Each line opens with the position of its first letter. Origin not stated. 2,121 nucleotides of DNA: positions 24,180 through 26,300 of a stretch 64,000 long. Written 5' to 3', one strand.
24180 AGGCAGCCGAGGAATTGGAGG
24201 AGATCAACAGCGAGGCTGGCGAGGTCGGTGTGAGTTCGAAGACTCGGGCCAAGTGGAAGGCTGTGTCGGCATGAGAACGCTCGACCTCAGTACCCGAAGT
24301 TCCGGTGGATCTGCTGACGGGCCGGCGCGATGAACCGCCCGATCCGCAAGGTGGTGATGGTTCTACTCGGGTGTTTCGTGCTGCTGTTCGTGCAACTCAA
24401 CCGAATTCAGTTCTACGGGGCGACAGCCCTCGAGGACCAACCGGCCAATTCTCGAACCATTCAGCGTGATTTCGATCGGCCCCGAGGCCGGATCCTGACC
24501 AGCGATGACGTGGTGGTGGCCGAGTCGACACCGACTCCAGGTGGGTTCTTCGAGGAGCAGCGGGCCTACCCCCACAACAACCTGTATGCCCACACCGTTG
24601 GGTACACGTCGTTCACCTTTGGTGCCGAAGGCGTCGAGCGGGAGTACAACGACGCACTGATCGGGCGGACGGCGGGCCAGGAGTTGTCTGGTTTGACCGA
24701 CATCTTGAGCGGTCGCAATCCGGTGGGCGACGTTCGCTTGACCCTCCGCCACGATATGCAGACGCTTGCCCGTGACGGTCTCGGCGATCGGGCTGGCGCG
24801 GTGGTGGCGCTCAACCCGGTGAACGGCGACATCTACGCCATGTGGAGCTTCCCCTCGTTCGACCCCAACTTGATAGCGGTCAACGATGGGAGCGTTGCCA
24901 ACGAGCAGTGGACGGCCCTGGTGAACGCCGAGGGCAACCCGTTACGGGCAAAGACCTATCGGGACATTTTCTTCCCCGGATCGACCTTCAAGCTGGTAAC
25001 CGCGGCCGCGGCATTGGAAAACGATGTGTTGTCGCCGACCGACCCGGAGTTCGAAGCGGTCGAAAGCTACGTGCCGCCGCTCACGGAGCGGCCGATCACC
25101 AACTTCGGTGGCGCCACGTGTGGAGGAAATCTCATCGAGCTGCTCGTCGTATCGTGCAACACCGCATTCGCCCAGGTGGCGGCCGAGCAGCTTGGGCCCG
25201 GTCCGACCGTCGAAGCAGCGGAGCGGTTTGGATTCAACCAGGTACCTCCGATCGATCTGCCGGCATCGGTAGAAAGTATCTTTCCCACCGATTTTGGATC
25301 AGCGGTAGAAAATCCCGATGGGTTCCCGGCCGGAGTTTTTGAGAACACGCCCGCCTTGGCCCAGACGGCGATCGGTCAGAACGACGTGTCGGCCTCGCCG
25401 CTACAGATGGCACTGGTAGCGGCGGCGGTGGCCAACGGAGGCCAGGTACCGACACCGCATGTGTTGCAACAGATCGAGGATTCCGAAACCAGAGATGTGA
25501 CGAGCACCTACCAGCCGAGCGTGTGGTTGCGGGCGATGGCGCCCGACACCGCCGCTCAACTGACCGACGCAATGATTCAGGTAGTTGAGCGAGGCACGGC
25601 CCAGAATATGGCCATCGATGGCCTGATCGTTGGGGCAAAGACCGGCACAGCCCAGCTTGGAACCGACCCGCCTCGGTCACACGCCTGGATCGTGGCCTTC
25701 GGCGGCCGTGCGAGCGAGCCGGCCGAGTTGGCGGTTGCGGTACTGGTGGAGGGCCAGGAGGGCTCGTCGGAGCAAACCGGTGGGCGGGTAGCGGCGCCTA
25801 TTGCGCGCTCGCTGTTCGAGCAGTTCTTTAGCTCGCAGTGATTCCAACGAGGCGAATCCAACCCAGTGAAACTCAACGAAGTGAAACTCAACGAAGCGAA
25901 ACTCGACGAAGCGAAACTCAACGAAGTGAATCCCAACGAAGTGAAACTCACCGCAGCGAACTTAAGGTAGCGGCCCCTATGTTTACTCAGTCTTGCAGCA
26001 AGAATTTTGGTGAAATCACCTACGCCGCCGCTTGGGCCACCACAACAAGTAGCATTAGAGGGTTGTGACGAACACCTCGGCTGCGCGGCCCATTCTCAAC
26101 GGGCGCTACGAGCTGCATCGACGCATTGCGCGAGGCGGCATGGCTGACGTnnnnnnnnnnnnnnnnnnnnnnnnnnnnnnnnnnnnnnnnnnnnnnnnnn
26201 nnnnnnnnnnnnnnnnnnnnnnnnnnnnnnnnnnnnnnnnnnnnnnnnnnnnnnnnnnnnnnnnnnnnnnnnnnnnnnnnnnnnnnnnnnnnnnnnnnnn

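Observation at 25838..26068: The pknA slot is occupied by a 15-bp tandem-repeat array that forms a doubly stop/start-coupled 76-codon ORF encoding (S-E-T-Q-R)n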

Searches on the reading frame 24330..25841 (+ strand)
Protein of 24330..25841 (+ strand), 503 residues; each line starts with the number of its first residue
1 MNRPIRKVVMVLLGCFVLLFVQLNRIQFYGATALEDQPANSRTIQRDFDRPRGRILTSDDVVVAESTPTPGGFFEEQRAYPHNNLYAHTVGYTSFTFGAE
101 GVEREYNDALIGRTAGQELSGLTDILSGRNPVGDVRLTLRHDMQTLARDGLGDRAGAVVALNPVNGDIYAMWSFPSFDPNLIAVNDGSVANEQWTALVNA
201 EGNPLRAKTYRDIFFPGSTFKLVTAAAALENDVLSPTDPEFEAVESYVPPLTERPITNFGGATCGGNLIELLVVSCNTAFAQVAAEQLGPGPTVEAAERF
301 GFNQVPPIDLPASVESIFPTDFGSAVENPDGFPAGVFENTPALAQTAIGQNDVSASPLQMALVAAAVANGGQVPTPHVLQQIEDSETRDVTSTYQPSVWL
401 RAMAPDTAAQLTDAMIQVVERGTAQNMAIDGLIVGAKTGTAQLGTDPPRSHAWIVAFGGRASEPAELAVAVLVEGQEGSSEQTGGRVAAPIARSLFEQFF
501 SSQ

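Call 4: search_protein_families(library=pfam, proteins=[window:24330-25841:+])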
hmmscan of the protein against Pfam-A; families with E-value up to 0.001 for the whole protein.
window:24330-25841:+ (503 aa): 2 families
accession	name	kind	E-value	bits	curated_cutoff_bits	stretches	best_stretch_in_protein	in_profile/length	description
PF00905.27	Transpeptidase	-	6.2e-49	167.2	22.1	1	156-496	1-298/299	Penicillin binding protein transpeptidase domain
PF21922.1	PBP_dimer_2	-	4e-18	65.9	27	1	52-133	1-80/83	Penicillin binding protein A dimerisation domain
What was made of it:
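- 24330..25841 (+): pbpA (503 aa), a class B penicillin-binding protein. Its stop codon, TGA 25839-25841, lies inside degenerate repeat unit 0. Pfam Transpeptidase 6e-49 and PBP_dimer_2 4e-18 (call 4).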

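Call 10: find_related_loci(query=window:24330-25838:+, collection=genome_contigs, flank=4000)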
Query window:24330-25838:+ (503 aa) in genome_contigs; peptide patterns used: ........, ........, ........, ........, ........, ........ (x = any residue, [..] = any of these).
423 stretches matched a pattern; 262 encode a relative of the query (tblastn E <= 1e-3); the best 80 are kept; 80 distinct loci.
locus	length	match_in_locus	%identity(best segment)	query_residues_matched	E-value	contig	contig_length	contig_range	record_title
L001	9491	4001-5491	71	1-501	0e+0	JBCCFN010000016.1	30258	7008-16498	MAG: Actinomycetota bacterium isolate P01_B01_bin.2 k141_460740_length_30258_cov_12.0000, whole genome shotgun sequence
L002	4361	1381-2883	71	1-500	0e+0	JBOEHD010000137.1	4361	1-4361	MAG: Acidimicrobiales bacterium isolate PBSact2 PBS13d_contig_3374, whole genome shotgun sequence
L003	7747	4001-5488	68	1-500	0e+0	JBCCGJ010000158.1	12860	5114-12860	MAG: Actinomycetota bacterium isolate P01_B01_bin.40 k141_1109997_length_12860_cov_410.6846, whole genome shotgun sequen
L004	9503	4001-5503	70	1-500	0e+0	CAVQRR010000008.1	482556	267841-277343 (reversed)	MAG: uncultured Acidimicrobiales bacterium isolate MFD09779.bin.2.52 genome assembly, contig: contig_26663, whole genome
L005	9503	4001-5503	75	1-500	0e+0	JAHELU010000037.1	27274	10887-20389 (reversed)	MAG: Acidimicrobiales bacterium isolate Ww635 NODE_4133_length_27274_cov_3.518433, whole genome shotgun sequence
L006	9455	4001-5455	51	1-502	6e-159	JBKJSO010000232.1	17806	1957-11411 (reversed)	MAG: Acidimicrobiales bacterium isolate ant_bin.582 S1Ck117_5735989_flag_1_multi_14.0000_len_17806, whole genome shotgun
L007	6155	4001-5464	45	1-503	2e-137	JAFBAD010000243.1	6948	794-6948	MAG: Acidimicrobiia bacterium isolate CP_BM_RX_R9_22 BM_RX_R9_k147_120570, whole genome shotgun sequence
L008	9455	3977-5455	46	1-502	8e-130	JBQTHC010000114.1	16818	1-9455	MAG: Microthrixaceae bacterium isolate SAW230 c_000000211986, whole genome shotgun sequence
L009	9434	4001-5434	46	1-497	6e-124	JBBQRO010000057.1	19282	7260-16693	MAG: Acidimicrobiales bacterium isolate Co_metawrap_1687 Cmw_1687_k141_17929747_length_19282_cov_11.0000, whole genome s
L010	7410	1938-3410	45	1-503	9e-124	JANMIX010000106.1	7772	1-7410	MAG: Acidimicrobiia bacterium isolate OTE_64_metabat_95 OTE_64_k141_2926059, whole genome shotgun sequence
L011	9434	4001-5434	46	1-497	3e-120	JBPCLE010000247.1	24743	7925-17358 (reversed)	MAG: Acidimicrobiales bacterium isolate TH_ant_mag_70 S1Ck127_2160046_flag_0_multi_13.1631_len_24743, whole genome shotg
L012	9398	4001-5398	44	1-485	2e-117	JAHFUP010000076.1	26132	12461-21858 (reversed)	MAG: Acidimicrobiia bacterium isolate nzgw82 NODE_1690_length_26133_cov_68.926419, whole genome shotgun sequence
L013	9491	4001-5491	46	1-498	1e-141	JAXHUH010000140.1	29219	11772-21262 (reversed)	MAG: Actinomycetota bacterium isolate MAG46_tar_biofilm MAG46_140, whole genome shotgun sequence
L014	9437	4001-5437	46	1-497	2e-111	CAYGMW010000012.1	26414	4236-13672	MAG TPA_asm: uncultured Acidimicrobiales bacterium isolate ERP117304_co1_168 genome assembly, contig: NODE_1945_length_2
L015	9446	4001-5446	46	1-501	5e-118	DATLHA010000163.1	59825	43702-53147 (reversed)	MAG TPA_asm: Acidimicrobiales bacterium isolate SMAG_U13628 k141_194262, whole genome shotgun sequence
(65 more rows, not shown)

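Call 16: find_encoding_contigs(protein=window:24330-25841:+, flank=3000, max_places=10)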
Protein window:24330-25841:+ (503 aa): 1 contig read that carries it; 1 place shown.
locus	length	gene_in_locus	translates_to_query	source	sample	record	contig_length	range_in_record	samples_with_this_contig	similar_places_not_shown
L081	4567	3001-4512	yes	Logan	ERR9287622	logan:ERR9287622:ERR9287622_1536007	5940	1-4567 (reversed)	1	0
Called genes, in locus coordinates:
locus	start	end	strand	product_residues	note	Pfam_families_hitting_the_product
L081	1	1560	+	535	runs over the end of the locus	PF13672:PP2C_2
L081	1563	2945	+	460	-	PF01098:FTSW_RODA_SPOVE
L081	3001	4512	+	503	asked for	PF21922:PBP_dimer_2, PF00905:Transpeptidase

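Call 21: find_homologous_proteins(query=window:24330-25838:+, max_evalue=1e-50)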
Query window:24330-25838:+ (503 aa): 6646 proteins with E <= 1e-50 among 8000 candidates; the best 120 are listed.
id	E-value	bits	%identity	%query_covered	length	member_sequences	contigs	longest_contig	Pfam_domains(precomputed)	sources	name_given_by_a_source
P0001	0.0e+0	1121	100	100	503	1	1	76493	PF21922.2,PF00905.28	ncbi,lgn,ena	-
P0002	5.8e-253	858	76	100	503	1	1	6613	PF21922.2,PF00905.28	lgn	-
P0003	1.2e-252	857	76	99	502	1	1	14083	PF21922.2,PF00905.28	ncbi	-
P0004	2.7e-251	853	75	99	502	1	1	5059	PF21922.2,PF00905.28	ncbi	-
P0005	2.3e-248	843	75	99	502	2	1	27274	PF21922.2,PF00905.28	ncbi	-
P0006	2.4e-247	840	74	99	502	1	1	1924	PF21922.2,PF00905.28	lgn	-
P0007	1.6e-243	827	74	99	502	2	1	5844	PF21922.2,PF00905.28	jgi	-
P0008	2.2e-242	823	73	99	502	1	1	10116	PF21922.2,PF00905.28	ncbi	-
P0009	8.8e-241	818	72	99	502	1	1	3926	PF21922.2,PF00905.28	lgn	-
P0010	1.0e-239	815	73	99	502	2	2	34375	PF21922.2,PF00905.28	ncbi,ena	-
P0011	1.4e-239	814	73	99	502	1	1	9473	PF21922.2,PF00905.28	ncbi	-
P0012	9.9e-239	811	73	99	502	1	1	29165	PF21922.2,PF00905.28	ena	-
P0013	6.1e-238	809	72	99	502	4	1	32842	PF21922.2,PF00905.28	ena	-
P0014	6.9e-237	805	73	99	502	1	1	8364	PF21922.2,PF00905.28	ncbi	-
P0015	1.5e-236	804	71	99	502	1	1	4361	PF21922.2,PF00905.28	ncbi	ncbi:MAG: penicillin-binding transpeptidase domain-containing protein [Acidimicrobiales bacterium]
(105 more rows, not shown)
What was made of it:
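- On VNTR / minisatellite: The nearest relative has 76% PbpA identity (call 21).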

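Call 22: find_encoding_contigs(protein=P0002, flank=1500, max_places=3)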
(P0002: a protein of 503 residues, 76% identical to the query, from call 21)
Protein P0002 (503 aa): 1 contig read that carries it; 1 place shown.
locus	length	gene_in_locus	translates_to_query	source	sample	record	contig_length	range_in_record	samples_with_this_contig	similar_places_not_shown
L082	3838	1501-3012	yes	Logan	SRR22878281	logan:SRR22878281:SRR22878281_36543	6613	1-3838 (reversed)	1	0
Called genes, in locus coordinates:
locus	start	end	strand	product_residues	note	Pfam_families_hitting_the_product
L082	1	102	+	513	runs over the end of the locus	PF00481:PP2C (faint), PF13672:PP2C_2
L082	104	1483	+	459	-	PF01098:FTSW_RODA_SPOVE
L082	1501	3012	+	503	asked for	PF21922:PBP_dimer_2, PF00905:Transpeptidase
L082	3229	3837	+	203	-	?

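Call 23: find_encoding_contigs(protein=P0003, flank=1500, max_places=3)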
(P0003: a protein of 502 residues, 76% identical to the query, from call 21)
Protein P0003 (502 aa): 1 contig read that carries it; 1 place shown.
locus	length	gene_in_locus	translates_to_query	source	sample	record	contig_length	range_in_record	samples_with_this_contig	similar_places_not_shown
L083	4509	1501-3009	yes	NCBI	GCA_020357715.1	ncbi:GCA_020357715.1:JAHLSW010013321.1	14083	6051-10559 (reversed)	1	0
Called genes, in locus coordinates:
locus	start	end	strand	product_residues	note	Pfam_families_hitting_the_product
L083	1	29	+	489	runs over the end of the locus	PF00481:PP2C (faint), PF13672:PP2C_2, PF07228:SpoIIE (faint)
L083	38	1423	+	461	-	PF01098:FTSW_RODA_SPOVE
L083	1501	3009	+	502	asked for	PF21922:PBP_dimer_2, PF00905:Transpeptidase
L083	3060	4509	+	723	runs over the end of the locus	PF00069:Pkinase, PF01636:APH (faint), PF07714:PK_Tyr_Ser-Thr, PF03109:ABC1, PF03793:PASTA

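Call 24: find_encoding_contigs(protein=P0004, flank=1500, max_places=3)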
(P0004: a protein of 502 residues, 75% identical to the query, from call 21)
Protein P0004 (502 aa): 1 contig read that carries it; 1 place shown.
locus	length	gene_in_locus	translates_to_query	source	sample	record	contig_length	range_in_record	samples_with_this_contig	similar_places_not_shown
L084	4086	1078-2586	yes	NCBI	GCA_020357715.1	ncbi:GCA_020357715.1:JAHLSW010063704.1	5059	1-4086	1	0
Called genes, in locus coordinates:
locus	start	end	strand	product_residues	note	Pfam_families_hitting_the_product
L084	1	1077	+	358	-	?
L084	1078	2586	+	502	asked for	PF21922:PBP_dimer_2, PF00905:Transpeptidase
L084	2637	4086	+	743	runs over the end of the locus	-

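Call 25: list_cluster_members(proteins=[P0001])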
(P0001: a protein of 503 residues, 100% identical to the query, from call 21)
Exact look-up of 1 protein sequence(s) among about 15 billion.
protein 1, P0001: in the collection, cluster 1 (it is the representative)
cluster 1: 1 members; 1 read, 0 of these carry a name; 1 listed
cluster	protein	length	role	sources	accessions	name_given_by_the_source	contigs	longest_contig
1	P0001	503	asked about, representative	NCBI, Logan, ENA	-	-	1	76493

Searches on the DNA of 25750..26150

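Call 60: search_rna_families(source=window, start=25750, end=26150, threshold=evalue, max_evalue=1)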
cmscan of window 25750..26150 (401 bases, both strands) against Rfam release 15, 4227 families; matches with E-value up to 1: 0.
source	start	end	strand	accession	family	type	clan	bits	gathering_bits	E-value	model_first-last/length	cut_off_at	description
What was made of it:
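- There is no Rfam match at E up to 1 (call 60).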

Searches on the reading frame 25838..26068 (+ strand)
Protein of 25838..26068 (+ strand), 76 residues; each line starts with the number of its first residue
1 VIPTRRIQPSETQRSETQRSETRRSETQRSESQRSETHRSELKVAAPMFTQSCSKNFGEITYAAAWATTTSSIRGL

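Call 4: search_protein_families(library=pfam, proteins=[window:25838-26068:+])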
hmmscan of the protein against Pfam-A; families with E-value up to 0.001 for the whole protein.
window:25838-26068:+ (76 aa): 1 family
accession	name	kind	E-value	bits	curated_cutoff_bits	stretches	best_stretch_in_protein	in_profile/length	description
PF05671.16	GETHR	-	2e-07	30.7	22.4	1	11-34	2-25/25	GETHR pentapeptide repeat (5 copies)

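Call 17: find_encoding_contigs(protein=window:25838-26068:+, flank=3000, max_places=10)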
Protein window:25838-26068:+ (76 aa): no gene with exactly this product is on record in the collection.

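Call 20: find_homologous_proteins(query=window:25838-26065:+, max_evalue=0.01)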
Query window:25838-26065:+: 1 candidates shared short words with the query, none scored E <= 0.01.
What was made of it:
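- There were 0 hits among 5.8 billion proteins (call 20).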

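Call 36: search_protein_families(library=pfam, proteins=[window:25838-26065:+], max_evalue=10)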
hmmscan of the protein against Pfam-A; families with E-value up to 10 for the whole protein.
window:25838-26065:+ (76 aa): 1 family
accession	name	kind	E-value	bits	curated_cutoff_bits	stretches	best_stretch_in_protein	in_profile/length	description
PF05671.16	GETHR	-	2e-07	30.7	22.4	2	11-34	2-25/25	GETHR pentapeptide repeat (5 copies)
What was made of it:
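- On pknA (second Ser/Thr kinase between pbpA and pknB): The spacer product has no kinase hit (calls 4, 36).
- Another frame gives an equally protein-like VKLNE repeat (call 36).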

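Call 55: search_protein_representatives(protein=window:25838-26065:+)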
Query: 76 residues. Proteins with E-value up to 0.001 (for the whole library): 13; up to 1e-10: 0; up to 1e-30: 0. The best 13 are listed.
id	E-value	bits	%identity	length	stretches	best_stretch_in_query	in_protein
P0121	1.7e-09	53.7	29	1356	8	33-65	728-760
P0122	1.8e-07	47.2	68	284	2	8-42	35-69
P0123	9.8e-07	44.9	-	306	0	-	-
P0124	8.0e-06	42.1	56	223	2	9-47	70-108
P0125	1.8e-05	41.0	-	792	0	-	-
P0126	3.1e-05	40.2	63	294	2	10-51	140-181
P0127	6.0e-05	39.3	48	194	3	10-41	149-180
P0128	6.3e-05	39.3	72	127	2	9-43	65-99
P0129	9.5e-05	38.7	52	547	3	7-41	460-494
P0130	1.0e-04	38.6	46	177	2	10-54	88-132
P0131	1.2e-04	38.4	49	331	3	5-43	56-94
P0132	2.5e-04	37.4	41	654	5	4-35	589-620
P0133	4.8e-04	36.5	44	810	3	10-42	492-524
